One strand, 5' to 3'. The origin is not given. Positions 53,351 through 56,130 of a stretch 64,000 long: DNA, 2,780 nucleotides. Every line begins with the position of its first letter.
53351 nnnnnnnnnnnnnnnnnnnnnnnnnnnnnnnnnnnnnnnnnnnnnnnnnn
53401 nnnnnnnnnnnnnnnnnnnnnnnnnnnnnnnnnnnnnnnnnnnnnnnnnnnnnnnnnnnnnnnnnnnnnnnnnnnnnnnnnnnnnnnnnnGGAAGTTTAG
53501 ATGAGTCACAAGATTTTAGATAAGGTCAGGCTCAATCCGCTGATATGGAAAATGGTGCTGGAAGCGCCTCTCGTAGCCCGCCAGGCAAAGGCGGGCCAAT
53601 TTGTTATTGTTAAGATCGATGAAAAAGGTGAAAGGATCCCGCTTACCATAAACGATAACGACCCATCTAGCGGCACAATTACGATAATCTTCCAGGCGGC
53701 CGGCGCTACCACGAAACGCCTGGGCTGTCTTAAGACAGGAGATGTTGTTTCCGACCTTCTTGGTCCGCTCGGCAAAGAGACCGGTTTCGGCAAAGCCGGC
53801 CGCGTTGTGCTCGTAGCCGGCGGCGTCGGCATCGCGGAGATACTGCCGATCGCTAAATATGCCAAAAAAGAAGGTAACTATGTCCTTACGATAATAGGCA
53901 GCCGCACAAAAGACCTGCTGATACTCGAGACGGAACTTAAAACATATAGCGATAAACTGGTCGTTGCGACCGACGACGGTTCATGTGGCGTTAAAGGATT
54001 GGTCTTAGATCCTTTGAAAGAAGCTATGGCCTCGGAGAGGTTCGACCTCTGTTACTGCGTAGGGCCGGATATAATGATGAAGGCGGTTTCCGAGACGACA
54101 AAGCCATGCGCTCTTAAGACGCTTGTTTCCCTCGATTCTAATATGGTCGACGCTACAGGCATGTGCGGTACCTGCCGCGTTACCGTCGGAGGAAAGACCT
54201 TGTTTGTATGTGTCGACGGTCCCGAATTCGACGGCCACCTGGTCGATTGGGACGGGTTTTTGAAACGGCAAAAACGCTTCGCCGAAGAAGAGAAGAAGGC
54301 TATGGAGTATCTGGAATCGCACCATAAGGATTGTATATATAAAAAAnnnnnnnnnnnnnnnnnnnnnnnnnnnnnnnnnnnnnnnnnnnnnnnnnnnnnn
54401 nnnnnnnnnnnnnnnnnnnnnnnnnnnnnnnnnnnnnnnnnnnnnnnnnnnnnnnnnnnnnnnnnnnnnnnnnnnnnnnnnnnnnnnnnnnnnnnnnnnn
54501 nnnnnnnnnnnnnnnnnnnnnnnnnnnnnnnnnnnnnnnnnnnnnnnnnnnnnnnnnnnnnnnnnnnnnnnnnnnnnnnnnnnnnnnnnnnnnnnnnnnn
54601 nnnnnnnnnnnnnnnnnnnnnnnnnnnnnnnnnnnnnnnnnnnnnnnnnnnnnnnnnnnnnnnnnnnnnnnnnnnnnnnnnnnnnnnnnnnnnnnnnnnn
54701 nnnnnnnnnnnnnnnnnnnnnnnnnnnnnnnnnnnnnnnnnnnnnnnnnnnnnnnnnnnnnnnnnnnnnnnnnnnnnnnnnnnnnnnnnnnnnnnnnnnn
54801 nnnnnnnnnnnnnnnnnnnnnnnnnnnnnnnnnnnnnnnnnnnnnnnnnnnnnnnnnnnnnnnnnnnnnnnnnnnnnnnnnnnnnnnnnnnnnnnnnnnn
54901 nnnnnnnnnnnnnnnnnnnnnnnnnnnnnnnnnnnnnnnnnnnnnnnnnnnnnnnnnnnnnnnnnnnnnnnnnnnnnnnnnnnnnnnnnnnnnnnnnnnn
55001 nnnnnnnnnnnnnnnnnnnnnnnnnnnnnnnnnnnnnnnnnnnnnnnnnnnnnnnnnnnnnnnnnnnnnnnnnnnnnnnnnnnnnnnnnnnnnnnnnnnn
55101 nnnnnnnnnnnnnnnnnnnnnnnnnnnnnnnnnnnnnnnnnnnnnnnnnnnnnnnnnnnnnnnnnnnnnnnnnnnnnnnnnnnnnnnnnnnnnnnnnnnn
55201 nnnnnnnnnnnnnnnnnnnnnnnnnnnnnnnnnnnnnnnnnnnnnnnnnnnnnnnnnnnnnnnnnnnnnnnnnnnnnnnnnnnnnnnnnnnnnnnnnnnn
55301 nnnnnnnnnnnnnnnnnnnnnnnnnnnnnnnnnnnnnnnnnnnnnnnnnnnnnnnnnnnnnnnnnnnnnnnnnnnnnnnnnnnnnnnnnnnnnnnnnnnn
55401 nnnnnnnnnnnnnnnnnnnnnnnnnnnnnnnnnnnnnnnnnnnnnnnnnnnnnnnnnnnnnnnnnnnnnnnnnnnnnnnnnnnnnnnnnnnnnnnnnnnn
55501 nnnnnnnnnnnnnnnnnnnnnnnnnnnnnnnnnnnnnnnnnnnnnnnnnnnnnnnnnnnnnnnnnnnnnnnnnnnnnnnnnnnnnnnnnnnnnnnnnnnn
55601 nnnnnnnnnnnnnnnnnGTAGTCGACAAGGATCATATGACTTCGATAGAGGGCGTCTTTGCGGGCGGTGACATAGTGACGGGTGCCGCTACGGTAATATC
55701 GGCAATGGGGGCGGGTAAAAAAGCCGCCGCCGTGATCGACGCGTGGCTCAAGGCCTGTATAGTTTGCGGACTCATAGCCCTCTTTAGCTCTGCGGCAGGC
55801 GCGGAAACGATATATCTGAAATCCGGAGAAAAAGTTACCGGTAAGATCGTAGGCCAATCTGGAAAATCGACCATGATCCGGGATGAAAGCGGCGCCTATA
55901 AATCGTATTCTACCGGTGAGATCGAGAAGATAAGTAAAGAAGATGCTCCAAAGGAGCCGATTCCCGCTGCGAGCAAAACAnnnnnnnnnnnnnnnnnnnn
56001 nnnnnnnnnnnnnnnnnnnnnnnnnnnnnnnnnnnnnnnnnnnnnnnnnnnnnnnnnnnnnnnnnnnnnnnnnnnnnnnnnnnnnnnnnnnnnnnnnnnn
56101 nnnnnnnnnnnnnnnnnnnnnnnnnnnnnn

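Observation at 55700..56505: NfnB reads through its normal C-terminus into an AT-rich, signal-peptide-like roughly 250-codon extension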

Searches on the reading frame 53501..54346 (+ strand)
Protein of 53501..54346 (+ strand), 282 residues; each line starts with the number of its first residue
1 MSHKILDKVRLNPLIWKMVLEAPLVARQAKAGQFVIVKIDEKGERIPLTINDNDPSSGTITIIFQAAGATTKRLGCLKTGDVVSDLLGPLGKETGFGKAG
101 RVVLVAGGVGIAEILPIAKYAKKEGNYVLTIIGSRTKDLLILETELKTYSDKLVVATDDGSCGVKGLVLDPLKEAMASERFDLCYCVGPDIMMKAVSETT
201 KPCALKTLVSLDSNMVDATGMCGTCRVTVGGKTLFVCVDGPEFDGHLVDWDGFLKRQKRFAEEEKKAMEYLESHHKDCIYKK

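Call 80: search_protein_families(library=pfam, proteins=[window:53501-54346:+], max_evalue=0.001)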
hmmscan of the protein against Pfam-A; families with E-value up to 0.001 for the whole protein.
window:53501-54346:+ (282 aa): 2 families
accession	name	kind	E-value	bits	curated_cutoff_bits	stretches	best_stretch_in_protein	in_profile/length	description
PF10418.14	DHODB_Fe-S_bind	-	7.8e-12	45.2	23.9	1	213-248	2-40/41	Iron-sulfur cluster binding domain of dihydroorotate dehydrogenase B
PF00175.26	NAD_binding_1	-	5.6e-06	27.4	22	1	104-197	1-108/109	Oxidoreductase NAD-binding domain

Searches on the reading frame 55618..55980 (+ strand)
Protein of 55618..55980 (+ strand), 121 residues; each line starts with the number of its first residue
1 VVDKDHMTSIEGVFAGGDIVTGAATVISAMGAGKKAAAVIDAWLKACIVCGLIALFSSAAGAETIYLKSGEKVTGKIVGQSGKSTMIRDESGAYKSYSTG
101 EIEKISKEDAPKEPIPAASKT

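Call 71: find_homologous_proteins(query=window:55618-55980:+, max_evalue=0.00001)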
Query window:55618-55980:+ (121 aa): 854 proteins with E <= 0.00001 among 1267 candidates; the best 120 are listed.
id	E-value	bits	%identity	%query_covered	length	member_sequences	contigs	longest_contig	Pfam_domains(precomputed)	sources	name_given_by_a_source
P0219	6.9e-16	76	91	37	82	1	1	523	PF07992.21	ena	-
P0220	3.5e-13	68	84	37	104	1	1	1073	PF07992.21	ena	-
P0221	4.1e-12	64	84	36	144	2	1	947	PF07992.21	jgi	jgi:glutamate synthase (NADPH/NADH) small chain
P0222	1.1e-11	63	84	37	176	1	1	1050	PF07992.21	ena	-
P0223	2.6e-11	62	77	39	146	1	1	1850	PF07992.21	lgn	-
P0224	2.9e-11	62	82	37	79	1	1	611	PF07992.21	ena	-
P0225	7.5e-11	60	73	37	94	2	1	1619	PF07992.21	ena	-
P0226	1.5e-10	59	82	36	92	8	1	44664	PF07992.21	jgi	-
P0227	1.5e-10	59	78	37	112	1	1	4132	PF07992.21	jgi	jgi:glutamate synthase (NADPH/NADH) small chain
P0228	1.6e-10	59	72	39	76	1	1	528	PF07992.21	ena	-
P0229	1.8e-10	59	76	37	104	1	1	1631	PF07992.21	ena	-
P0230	2.3e-10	59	78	37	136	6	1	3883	PF07992.21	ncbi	-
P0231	2.8e-10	58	67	40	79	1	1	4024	PF07992.21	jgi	-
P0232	2.9e-10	58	80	36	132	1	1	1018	PF07992.21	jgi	jgi:glutamate synthase (NADPH/NADH) small chain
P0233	3.0e-10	58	78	37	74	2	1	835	PF07992.21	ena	-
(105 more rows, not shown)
